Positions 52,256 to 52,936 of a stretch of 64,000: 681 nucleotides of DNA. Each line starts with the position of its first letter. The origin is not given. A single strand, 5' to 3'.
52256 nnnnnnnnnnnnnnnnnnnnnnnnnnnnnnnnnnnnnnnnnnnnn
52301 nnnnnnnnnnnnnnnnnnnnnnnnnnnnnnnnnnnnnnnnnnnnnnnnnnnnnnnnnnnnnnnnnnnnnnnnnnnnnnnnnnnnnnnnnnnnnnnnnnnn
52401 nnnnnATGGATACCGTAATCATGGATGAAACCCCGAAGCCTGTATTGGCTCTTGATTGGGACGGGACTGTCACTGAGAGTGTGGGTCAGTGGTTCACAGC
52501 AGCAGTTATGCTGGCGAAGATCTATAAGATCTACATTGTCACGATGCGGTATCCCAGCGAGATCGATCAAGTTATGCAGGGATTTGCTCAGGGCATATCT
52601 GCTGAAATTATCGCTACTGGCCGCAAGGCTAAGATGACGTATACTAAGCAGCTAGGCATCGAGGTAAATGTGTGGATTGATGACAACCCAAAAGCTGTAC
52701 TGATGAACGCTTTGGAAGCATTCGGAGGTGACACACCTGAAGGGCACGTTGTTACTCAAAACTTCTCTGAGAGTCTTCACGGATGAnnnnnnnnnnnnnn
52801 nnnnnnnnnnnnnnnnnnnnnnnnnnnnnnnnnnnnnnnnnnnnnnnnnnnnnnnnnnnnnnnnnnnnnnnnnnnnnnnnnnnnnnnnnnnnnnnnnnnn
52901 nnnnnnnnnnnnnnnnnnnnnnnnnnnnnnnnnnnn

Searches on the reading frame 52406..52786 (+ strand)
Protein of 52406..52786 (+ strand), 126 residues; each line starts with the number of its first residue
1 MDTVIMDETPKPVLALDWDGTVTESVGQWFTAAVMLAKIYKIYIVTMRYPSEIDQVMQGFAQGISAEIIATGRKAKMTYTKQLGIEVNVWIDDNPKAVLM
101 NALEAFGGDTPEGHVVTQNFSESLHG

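Call 25: search_solved_structures(query=window:52406-52786:+, max_evalue=10, show_alignments=2)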
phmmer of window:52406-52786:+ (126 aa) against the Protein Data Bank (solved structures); distinct sequences matched with E-value up to 10: 0.

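Call 55: search_dna_similar(query=window:52406-52786:+, collection=phages, mode=protein, max_evalue=0.01, max_rows=30)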
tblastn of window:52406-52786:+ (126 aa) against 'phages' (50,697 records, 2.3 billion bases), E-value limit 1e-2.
Records with a match: 251; places in all: 251; records where one place covers at least 80% of the query: 6.
Best place of each record, by identity: <60% 251.
By first word of the organism name: Pseudomonas 169; Escherichia 38; Campylobacter 13; Klebsiella 7; Vibrio 6; Salmonella 6; Rhizobium 5; Achromobacter 2; Ralstonia 2; Pectobacterium 1; and 2 more.
By host as written in the record: Pseudomonas aeruginosa 49; Pseudomonas aeruginosa PAO1 25; Escherichia coli 18; Pseudomonas syringae pv. actinidiae 16; - 14; Campylobacter jejuni 12; Pseudomonas aeruginosa PAK 10; Vibrio breoganii 6; and 59 more.
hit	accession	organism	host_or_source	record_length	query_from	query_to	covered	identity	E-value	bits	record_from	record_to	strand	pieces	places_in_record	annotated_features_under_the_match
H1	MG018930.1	Pseudomonas phage ventosus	Pseudomonas syringae pv. avii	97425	8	102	75%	37.6%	7e-11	63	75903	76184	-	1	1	hypothetical protein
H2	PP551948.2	Pseudomonas phage UNO-G1W1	Pseudomonas fluorescens Migula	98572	5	102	78%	36.4%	8e-10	61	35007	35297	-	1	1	hypothetical protein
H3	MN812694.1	Pectobacterium phage Bobbio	Dickeya dianthicola F101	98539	5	102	78%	36.4%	2e-9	59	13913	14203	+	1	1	record has no annotation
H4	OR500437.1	Pseudomonas phage vB_PF_Y1-MI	Pseudomonas fluorescens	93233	3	99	77%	36.7%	5e-11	64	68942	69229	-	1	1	hypothetical protein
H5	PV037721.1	Pseudomonas phage Bitten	Pseudomonas protegens ERG2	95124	8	102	75%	37.5%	5e-11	64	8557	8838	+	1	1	hypothetical protein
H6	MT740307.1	Pseudomonas phage phiK7A1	Pseudomonas syringae pv. actinidiae K7A1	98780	13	98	68%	41.4%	1e-11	66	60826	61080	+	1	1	HAD-like domain protein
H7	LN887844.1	Pseudomonas phage VCM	-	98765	3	102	79%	34.9%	6e-10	61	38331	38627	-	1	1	hypothetical protein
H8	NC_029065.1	Pseudomonas phage VCM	-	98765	3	102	79%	34.9%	6e-10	61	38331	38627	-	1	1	hypothetical protein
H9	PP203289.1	Pseudomonas phage Psxphi15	Pseudomonas syringae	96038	3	102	79%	34.9%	8e-10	61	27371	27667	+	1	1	hypothetical protein (x2)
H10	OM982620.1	Pseudomonas phage Kremar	Pseudomonas syringae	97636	3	102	79%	34.9%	8e-10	61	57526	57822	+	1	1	hypothetical protein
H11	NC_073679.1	Pseudomonas phage Kremar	Pseudomonas syringae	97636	3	102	79%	34.9%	8e-10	61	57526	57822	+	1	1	hypothetical protein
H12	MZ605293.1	Pseudomonas phage UAVern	Pseudomonas sp.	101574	8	102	75%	36.6%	2e-10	62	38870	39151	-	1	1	hypothetical protein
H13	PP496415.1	Pseudomonas phage vB_PpuM-NoPa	Pseudomonas putida KT2440 and Paw85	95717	3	115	90%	30.7%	7e-8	55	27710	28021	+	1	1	hypothetical protein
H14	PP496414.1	Pseudomonas phage vB_PpuM-KoPa-4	Pseudomonas putida KT2440 and Paw85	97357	3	115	90%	30.7%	7e-8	55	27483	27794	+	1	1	hypothetical protein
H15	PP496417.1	Pseudomonas phage vB_PpuM-Roomu-2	Pseudomonas putida KT2440 and Paw85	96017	3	115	90%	30.7%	1e-7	54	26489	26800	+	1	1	hypothetical protein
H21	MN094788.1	Achromobacter phage Motura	Achromobacter animicus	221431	13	101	71%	37.0%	8e-9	57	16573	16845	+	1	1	hypothetical protein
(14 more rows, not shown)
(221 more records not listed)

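Call 57: find_related_loci(query=window:52406-52786:+, collection=viral_contigs, flank=6000)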
Query window:52406-52786:+ (126 aa) in viral_contigs; peptide patterns used: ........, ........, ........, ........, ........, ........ (x = any residue, [..] = any of these).
1 stretches matched a pattern, but none encodes a relative of the query by tblastn (E <= 1e-3).

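Call 58: search_dna_similar(query=window:52406-52786:+, collection=phages, mode=protein, max_evalue=0.01, max_rows=40, rows=spread)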
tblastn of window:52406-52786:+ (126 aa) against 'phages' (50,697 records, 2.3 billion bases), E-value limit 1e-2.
Records with a match: 251; places in all: 251; records where one place covers at least 80% of the query: 6.
Best place of each record, by identity: <60% 251.
By first word of the organism name: Pseudomonas 169; Escherichia 38; Campylobacter 13; Klebsiella 7; Vibrio 6; Salmonella 6; Rhizobium 5; Achromobacter 2; Ralstonia 2; Pectobacterium 1; and 2 more.
By host as written in the record: Pseudomonas aeruginosa 49; Pseudomonas aeruginosa PAO1 25; Escherichia coli 18; Pseudomonas syringae pv. actinidiae 16; - 14; Campylobacter jejuni 12; Pseudomonas aeruginosa PAK 10; Vibrio breoganii 6; and 59 more.
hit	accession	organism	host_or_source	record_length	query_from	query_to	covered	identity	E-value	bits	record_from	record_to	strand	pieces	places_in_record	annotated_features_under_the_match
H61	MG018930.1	Pseudomonas phage ventosus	Pseudomonas syringae pv. avii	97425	8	102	75%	37.6%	7e-11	63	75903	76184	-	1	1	hypothetical protein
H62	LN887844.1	Pseudomonas phage VCM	-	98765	3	102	79%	34.9%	6e-10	61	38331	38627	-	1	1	hypothetical protein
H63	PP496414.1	Pseudomonas phage vB_PpuM-KoPa-4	Pseudomonas putida KT2440 and Paw85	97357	3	115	90%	30.7%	7e-8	55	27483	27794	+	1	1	hypothetical protein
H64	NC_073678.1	Pseudomonas phage PPSC2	Pseudomonas fluorescens SA1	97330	3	102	79%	34.7%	5e-10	61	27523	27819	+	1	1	hypothetical protein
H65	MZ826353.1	Pseudomonas phage REC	Pseudomonas syringae pv. Tomato 192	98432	10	102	74%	35.4%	3e-8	56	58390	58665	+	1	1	118: phosphatase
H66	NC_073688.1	Pseudomonas phage phiPsa315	Pseudomonas syringae pv. actinidiae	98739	10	102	74%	35.1%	4e-9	58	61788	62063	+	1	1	hypothetical protein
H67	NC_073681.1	Pseudomonas phage psageK4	soil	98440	10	102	74%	34.0%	1e-7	54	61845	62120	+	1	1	hypothetical protein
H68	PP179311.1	Pseudomonas phage Pyxpy02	Pseudomonas syringae 19B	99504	12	103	73%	33.3%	1e-8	57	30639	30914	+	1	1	carbohydrate binding domain protein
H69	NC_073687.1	Pseudomonas phage phiPsa300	Pseudomonas syringae pv. actinidiae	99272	10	102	74%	31.9%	8e-7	52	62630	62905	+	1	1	hypothetical protein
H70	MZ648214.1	Escherichia phage vB_EcoP_IMEP8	Escherichia coli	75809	14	98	67%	33.7%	8e-3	40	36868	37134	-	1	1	hypothetical protein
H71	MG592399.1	Vibrio phage 1.015.O._10N.222.51.E5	Vibrio breoganii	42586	15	107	74%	29.6%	3e-3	42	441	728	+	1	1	HAD-like domain protein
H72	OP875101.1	Pseudomonas phage SPA05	Pseudomonas aeruginosa PAO1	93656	13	98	68%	31.5%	2e-4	45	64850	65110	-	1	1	hypothetical protein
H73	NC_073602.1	Pseudomonas phage SPA01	Pseudomonas aeruginosa PAO1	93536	13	98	68%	31.5%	2e-4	45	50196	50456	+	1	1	hypothetical protein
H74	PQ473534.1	Pseudomonas phage JB8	Pseudomonas sp.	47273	14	99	68%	31.0%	3e-3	42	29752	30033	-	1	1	hypothetical protein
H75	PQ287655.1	Pseudomonas phage HHBS9_1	Pseudomonas aeruginosa BWKH9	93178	13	98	68%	30.8%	2e-3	42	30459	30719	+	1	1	hypothetical protein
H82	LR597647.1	Escherichia phage rV5_ev147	-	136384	13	98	68%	25.6%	7e-3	40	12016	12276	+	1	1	Polynucleotide kinase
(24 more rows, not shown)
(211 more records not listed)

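Call 59: get_annotated_region(hit=H6, flank=2500)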
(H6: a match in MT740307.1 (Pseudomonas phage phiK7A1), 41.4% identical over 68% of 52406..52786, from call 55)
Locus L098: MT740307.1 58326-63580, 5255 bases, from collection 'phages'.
description: Pseudomonas phage phiK7A1, complete genome.
organism: Pseudomonas phage phiK7A1 (NCBI taxid 2759194)
taxonomy: Viruses; Duplodnaviria; Heunggongvirae; Uroviricota; Caudoviricetes
host: Pseudomonas syringae pv. actinidiae K7A1; source: soil; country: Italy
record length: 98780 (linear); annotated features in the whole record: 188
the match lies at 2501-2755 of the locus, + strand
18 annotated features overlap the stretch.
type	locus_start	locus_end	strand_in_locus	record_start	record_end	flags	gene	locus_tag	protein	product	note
CDS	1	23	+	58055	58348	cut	-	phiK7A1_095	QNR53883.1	hypothetical protein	-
CDS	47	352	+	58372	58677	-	-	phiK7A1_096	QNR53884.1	hypothetical protein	-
CDS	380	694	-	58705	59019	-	-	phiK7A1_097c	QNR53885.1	hypothetical protein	-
CDS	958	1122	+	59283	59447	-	-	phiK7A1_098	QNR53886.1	hypothetical protein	-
CDS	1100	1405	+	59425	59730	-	-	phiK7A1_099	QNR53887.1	hypothetical protein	NrdA.1 conserved hypothetical protein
CDS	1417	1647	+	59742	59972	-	-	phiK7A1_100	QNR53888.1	hypothetical protein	-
CDS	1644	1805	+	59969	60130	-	-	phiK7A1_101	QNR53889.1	hypothetical protein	-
CDS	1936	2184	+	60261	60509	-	-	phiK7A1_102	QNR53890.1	hypothetical protein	-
CDS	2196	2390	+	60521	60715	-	-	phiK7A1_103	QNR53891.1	hypothetical protein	-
CDS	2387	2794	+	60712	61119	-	-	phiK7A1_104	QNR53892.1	HAD-like domain protein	HAD-like domain protein [Pseudomonas phage SRT6]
CDS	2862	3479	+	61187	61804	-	-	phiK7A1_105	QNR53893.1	hypothetical protein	-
CDS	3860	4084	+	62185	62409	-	-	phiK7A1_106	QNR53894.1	hypothetical protein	-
CDS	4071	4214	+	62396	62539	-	-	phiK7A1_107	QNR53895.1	hypothetical protein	-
CDS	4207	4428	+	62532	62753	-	-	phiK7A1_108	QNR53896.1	hypothetical protein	-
CDS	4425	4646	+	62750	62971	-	-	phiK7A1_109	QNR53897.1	hypothetical protein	-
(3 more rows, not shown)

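Call 60: get_annotated_region(hit=H82, flank=2500)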
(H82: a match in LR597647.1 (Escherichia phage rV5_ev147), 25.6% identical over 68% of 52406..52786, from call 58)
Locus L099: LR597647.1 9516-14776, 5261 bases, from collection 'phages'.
description: Escherichia phage rV5_ev147 genome assembly, chromosome: 1.
organism: Escherichia phage rV5_ev147 (NCBI taxid 2695843)
taxonomy: Viruses; Duplodnaviria; Heunggongvirae; Uroviricota; Caudoviricetes; Vequintavirinae; Vequintavirus
host: -; source: -; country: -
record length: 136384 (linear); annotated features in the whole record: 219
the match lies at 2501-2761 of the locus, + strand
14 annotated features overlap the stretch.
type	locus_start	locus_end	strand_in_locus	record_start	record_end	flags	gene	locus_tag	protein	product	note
CDS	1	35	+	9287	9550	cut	-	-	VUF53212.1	hypothetical protein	-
CDS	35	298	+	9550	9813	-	-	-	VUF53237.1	hypothetical protein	-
CDS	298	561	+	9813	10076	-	-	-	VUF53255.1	Phage protein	-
CDS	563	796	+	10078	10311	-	-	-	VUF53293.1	Phage protein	-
CDS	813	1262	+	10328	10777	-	-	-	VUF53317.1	Phage protein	-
CDS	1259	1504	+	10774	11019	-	-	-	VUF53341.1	Phage protein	-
CDS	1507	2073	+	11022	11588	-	-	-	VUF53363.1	Phage protein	-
CDS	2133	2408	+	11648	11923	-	-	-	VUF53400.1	Phage protein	-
CDS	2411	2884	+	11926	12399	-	-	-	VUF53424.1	Polynucleotide kinase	-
CDS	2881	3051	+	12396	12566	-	-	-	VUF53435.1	Phage protein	-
CDS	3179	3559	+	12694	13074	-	-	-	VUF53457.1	Phage protein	-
CDS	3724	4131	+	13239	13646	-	-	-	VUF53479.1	Phage protein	-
CDS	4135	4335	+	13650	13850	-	-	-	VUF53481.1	Phage protein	-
CDS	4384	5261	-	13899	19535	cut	-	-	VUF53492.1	structural protein with Ig domain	-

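Call 61: get_annotated_region(hit=H71, flank=2500)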
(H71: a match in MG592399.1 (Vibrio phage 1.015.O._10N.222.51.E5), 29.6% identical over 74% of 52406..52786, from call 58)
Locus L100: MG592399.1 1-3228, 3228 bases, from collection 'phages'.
description: Vibrio phage 1.015.O._10N.222.51.E5, partial genome.
organism: Vibrio phage 1.015.O._10N.222.51.E5 (NCBI taxid 1881188)
taxonomy: Viruses; Duplodnaviria; Heunggongvirae; Uroviricota; Caudoviricetes; Zobellviridae
host: Vibrio breoganii; source: iron chloride precipitation of 0.2um-filtered seawater, resuspended in oxalate solution; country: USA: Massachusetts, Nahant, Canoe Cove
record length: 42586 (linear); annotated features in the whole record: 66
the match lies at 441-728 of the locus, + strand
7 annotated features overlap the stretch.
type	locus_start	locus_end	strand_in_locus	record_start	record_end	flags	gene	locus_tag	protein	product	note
CDS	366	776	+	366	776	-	-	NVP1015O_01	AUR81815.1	HAD-like domain protein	NVP1015O_01; tara_best_match:OM-RGC.v1.025506694; InterPro:IPR023214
CDS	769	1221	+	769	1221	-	-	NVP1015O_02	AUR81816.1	hypothetical protein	NVP1015O_02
CDS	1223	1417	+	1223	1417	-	-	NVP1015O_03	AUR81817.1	putative regulatory protein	NVP1015O_03; InterPro:IPR013429; putative regulatory protein, FmdB, Zinc ribbon domain; putative regulatory protein; ...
CDS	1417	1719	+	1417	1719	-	-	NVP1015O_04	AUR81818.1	hypothetical protein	NVP1015O_04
CDS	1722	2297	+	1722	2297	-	-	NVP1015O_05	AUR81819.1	hypothetical protein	NVP1015O_05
CDS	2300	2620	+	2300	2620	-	-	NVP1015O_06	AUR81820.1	hypothetical protein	NVP1015O_06; tara_best_match:OM-RGC.v1.029988058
CDS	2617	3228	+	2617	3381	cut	-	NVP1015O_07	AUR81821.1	hypothetical protein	NVP1015O_07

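Call 62: get_annotated_region(hit=H63, flank=600)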
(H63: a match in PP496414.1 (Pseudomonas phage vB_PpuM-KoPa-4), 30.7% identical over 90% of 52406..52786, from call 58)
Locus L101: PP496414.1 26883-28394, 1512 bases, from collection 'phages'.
description: Pseudomonas phage vB_PpuM-KoPa-4, complete genome.
organism: Pseudomonas phage vB_PpuM-KoPa-4 (NCBI taxid 3132618)
taxonomy: Viruses; Duplodnaviria; Heunggongvirae; Uroviricota; Caudoviricetes
host: Pseudomonas putida KT2440 and Paw85; source: muddy lake water; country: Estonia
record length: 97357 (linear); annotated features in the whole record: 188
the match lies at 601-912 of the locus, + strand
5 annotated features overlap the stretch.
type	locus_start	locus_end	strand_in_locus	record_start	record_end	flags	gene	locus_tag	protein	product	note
CDS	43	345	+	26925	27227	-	-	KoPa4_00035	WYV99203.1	hypothetical protein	-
CDS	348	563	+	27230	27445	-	-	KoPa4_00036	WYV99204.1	hypothetical protein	-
CDS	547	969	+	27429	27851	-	-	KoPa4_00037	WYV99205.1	hypothetical protein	-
CDS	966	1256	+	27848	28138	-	-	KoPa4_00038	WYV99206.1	hypothetical protein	-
CDS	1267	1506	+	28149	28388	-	-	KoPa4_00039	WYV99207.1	hypothetical protein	-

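Call 63: get_annotated_region(hit=H21, flank=600)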
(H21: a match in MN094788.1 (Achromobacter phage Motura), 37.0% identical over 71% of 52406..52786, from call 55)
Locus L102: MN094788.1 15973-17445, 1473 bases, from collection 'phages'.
description: Achromobacter phage Motura, complete genome.
organism: Achromobacter phage Motura (NCBI taxid 2591403)
taxonomy: Viruses; Duplodnaviria; Heunggongvirae; Uroviricota; Caudoviricetes; Moturavirus; Moturavirus motura
host: Achromobacter animicus; source: soil; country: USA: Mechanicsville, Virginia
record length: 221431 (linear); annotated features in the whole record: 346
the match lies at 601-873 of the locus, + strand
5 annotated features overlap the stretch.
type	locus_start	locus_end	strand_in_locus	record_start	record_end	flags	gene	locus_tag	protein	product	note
CDS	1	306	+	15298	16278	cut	-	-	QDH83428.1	thymidylate synthase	-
CDS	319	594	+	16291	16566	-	-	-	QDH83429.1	GroES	co-chaperone GroES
CDS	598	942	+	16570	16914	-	-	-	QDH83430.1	hypothetical protein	-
CDS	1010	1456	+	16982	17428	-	-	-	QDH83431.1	hypothetical protein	-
CDS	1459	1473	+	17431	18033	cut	-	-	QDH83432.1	7-cyano-7-deazaguanine synthase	7-cyano-7-deazaguanine synthase queC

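Call 64: get_annotated_region(hit=H70, flank=600)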
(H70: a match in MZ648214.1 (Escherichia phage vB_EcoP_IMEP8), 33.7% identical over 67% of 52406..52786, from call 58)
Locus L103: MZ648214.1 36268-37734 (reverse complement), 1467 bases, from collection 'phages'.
description: Escherichia phage vB_EcoP_IMEP8, complete genome.
organism: Escherichia phage vB_EcoP_IMEP8 (NCBI taxid 2866663)
taxonomy: Viruses; Duplodnaviria; Heunggongvirae; Uroviricota; Caudoviricetes; Gordonclarkvirinae; Kuravirus; Kuravirus IMEP8
host: Escherichia coli; source: milk samples from clinical mastitis in dairy cows; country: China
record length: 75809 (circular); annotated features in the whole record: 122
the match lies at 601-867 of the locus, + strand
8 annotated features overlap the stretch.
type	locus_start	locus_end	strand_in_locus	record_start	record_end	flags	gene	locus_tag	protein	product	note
CDS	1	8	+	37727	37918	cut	-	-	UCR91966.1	hypothetical protein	-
CDS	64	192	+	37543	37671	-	-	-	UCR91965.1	hypothetical protein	-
CDS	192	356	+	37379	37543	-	-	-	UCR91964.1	hypothetical protein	-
CDS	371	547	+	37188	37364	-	-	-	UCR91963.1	hypothetical protein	-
CDS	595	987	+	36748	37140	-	-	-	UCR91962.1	hypothetical protein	-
CDS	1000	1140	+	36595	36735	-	-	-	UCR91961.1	hypothetical protein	-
CDS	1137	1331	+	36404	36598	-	-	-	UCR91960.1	hypothetical protein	-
CDS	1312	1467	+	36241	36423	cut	-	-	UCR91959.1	hypothetical protein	-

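Call 65: get_annotated_region(hit=H72, flank=600)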
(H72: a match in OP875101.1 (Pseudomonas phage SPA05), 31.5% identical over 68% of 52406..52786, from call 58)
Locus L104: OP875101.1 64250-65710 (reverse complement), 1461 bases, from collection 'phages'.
description: Pseudomonas phage SPA05, complete genome.
organism: Pseudomonas phage SPA05 (NCBI taxid 3003720)
taxonomy: Viruses; Duplodnaviria; Heunggongvirae; Uroviricota; Caudoviricetes; Pakpunavirus
host: Pseudomonas aeruginosa PAO1; source: -; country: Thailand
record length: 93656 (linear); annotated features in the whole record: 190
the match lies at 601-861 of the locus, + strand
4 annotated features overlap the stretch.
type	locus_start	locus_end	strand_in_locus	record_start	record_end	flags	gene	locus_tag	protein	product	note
CDS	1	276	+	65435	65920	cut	-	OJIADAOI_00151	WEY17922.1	hypothetical protein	-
CDS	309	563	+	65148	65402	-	-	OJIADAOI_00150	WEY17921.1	hypothetical protein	-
CDS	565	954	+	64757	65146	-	-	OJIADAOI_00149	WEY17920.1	hypothetical protein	-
CDS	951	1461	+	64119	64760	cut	-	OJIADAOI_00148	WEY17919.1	hypothetical protein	-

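Call 66: get_annotated_region(hit=H74, flank=600)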
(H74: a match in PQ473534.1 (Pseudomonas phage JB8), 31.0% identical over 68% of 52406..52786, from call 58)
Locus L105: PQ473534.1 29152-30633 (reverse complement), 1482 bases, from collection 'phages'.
description: Pseudomonas phage JB8, complete genome.
organism: Pseudomonas phage JB8 (NCBI taxid 3374763)
taxonomy: Viruses; Duplodnaviria; Heunggongvirae; Uroviricota; Caudoviricetes
host: Pseudomonas sp.; source: fresh water creek; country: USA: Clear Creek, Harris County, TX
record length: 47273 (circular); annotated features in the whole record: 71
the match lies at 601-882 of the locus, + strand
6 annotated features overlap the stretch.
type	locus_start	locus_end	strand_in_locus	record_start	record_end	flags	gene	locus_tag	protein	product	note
CDS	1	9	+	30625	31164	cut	-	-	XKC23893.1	hypothetical protein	label: hypothetical protein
CDS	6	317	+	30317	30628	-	-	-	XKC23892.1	hypothetical protein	label: hypothetical protein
CDS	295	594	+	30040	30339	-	-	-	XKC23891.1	hypothetical protein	label: protein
CDS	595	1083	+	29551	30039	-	-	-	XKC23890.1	hypothetical protein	label: hypothetical protein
CDS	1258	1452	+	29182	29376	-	-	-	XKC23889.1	hypothetical protein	label: hypothetical protein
CDS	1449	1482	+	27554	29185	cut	-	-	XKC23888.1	DNA-directed DNA polymerase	label: DNA-directed DNA polymerase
